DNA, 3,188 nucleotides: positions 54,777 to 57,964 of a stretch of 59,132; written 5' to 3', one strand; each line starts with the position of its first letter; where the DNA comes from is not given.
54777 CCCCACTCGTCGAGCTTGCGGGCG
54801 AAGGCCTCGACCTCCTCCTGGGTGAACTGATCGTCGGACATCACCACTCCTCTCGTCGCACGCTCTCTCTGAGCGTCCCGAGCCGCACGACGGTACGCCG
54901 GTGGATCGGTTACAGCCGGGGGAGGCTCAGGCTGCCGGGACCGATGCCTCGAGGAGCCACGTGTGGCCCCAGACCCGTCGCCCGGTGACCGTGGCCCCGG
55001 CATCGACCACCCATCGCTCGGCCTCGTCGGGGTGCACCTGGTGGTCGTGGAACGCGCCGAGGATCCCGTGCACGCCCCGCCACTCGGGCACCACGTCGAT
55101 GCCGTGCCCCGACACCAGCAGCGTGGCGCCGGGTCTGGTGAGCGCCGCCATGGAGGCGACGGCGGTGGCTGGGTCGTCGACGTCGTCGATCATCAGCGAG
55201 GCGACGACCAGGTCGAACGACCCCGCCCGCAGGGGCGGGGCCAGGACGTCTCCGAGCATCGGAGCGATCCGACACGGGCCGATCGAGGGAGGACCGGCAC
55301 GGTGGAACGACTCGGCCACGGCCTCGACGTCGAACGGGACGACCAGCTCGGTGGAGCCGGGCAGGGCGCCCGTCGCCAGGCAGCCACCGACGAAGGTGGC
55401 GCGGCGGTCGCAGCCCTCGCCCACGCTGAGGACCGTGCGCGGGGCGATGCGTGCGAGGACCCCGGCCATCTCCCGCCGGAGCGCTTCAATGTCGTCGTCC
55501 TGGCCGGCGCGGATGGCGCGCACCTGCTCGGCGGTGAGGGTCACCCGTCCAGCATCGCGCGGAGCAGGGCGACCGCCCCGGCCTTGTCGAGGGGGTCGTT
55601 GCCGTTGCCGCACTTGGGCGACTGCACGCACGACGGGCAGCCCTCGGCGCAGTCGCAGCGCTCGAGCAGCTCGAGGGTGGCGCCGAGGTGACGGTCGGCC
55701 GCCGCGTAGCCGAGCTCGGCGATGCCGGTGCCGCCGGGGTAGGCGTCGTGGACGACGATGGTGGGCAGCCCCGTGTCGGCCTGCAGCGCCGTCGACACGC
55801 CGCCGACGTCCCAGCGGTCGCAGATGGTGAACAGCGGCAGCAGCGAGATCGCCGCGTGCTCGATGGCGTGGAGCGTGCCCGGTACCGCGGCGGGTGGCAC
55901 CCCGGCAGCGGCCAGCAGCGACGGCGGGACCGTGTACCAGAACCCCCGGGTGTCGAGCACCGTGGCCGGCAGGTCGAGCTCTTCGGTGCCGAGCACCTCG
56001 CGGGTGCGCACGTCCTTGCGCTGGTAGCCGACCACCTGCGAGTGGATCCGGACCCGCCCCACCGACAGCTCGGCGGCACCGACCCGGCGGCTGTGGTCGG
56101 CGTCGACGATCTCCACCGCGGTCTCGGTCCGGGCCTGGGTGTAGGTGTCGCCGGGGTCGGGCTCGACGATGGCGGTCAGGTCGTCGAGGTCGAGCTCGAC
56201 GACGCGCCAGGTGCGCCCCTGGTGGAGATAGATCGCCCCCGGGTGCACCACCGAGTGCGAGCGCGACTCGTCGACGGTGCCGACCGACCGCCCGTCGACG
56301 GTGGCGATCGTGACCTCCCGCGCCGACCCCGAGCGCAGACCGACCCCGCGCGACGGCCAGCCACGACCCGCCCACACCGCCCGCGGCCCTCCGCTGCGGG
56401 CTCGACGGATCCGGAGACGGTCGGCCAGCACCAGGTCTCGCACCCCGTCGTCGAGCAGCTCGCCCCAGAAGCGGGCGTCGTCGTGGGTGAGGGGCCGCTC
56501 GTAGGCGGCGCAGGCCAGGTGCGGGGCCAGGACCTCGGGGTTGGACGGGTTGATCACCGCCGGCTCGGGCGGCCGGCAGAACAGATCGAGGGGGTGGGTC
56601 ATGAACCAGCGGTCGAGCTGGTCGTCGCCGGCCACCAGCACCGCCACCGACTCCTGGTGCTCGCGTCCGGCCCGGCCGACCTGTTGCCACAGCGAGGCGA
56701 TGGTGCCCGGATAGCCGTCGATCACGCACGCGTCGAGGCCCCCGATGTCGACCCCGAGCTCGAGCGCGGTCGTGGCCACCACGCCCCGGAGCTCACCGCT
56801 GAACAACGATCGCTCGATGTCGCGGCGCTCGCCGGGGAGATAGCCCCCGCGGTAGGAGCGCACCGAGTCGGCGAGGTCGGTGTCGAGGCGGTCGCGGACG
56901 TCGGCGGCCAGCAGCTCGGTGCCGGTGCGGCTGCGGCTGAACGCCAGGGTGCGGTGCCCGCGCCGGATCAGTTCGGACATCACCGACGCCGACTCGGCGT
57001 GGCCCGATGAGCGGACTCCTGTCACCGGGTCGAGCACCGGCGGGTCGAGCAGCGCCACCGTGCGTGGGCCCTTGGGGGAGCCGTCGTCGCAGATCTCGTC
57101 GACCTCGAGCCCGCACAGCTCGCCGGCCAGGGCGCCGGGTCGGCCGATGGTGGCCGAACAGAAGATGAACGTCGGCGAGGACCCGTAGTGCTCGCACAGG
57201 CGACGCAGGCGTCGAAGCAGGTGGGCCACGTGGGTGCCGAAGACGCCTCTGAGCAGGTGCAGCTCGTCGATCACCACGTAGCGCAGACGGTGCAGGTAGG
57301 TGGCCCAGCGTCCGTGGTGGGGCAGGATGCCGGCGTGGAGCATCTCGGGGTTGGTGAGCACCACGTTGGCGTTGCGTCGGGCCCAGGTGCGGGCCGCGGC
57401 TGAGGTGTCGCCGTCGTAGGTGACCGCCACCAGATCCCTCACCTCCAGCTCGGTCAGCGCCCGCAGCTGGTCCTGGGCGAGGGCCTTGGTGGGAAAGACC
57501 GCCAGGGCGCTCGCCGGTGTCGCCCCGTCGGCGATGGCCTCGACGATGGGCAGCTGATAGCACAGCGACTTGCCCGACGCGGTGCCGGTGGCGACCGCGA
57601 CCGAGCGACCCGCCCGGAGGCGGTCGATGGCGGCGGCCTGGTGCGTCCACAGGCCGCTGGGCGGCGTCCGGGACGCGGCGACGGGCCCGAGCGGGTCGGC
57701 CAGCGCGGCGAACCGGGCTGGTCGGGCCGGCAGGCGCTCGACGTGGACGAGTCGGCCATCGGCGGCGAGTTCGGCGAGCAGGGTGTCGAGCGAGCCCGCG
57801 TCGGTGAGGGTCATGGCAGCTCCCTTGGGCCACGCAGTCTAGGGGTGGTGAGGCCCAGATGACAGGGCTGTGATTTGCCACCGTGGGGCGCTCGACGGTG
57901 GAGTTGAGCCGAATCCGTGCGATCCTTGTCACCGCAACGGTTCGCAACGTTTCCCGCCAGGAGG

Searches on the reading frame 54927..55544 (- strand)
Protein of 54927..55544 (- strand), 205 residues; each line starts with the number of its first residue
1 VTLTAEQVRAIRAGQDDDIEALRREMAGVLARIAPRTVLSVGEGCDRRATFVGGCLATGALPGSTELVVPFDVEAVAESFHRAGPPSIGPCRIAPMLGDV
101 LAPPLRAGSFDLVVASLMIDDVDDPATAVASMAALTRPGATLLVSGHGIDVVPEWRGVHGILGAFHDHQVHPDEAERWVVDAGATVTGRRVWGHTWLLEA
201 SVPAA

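Call 35: search_protein_families(library=pfam, proteins=[window:54927-55544:-], max_evalue=0.01)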
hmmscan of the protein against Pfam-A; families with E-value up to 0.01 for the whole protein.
window:54927-55544:- (205 aa): 4 families
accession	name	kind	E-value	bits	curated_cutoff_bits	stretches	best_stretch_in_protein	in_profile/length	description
PF08241.18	Methyltransf_11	-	8.7e-07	29.9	21.2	1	93-143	44-94/95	Methyltransferase domain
PF13489.12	Methyltransf_23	-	0.0002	21.6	27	1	95-150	77-122/164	Methyltransferase domain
PF08242.18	Methyltransf_12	-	0.0027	18.9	30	1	77-142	37-98/98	Methyltransferase domain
PF13649.12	Methyltransf_25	-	0.0028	18.8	27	1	89-139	45-96/97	Methyltransferase domain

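Call 36: search_protein_families(library=ncbifam, proteins=[window:54927-55544:-], max_evalue=0.001)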
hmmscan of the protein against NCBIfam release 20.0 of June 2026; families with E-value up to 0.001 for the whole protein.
window:54927-55544:- (205 aa): 2 families
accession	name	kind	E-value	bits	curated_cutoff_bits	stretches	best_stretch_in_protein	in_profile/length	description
TIGR02072.1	BioC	equivalog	4e-05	23.5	184.95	1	95-160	83-148/244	malonyl-ACP O-methyltransferase BioC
NF001241.0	PRK00216.1-2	equivalog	6.9e-05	22.6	327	1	91-158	94-161/231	demethylmenaquinone methyltransferase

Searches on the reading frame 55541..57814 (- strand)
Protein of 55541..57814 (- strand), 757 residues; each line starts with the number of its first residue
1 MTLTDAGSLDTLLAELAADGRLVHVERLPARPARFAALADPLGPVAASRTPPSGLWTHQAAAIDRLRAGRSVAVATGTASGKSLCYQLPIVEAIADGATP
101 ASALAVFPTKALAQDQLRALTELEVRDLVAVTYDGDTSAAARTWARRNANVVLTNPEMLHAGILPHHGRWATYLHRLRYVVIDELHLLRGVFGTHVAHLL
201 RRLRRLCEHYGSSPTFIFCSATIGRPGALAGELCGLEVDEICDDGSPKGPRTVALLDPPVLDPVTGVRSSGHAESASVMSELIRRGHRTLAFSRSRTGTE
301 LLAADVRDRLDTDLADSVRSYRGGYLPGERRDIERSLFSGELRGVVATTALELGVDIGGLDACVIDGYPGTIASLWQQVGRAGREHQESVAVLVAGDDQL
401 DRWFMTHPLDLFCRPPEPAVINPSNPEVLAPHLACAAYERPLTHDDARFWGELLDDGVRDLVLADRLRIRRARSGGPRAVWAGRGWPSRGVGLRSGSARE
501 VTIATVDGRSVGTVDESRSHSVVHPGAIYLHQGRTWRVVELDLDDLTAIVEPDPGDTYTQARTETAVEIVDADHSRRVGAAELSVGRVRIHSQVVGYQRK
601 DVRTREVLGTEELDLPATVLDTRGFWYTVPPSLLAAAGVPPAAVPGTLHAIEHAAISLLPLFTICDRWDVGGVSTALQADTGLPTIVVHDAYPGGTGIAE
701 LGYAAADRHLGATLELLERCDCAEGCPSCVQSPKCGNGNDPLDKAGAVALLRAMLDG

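Call 35: search_protein_families(library=pfam, proteins=[window:55541-57814:-], max_evalue=0.01)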
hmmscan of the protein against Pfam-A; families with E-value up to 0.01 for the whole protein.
window:55541-57814:- (757 aa): 4 families
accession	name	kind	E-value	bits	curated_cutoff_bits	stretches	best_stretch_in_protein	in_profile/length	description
PF00270.35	DEAD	-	2.2e-29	102.8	26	1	57-224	2-161/167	DEAD/DEAH box helicase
PF09369.15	MZB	-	4e-21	75.9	24.2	1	651-730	1-80/80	MrfA Zn-binding domain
PF00271.37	Helicase_C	-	8.5e-13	49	23.5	1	279-384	6-108/110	Helicase conserved C-terminal domain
PF22982.3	WHD_HRQ1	-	1.3e-09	39.4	27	1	421-495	1-69/70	ATP-dependent helicase HRQ1, winged helix domain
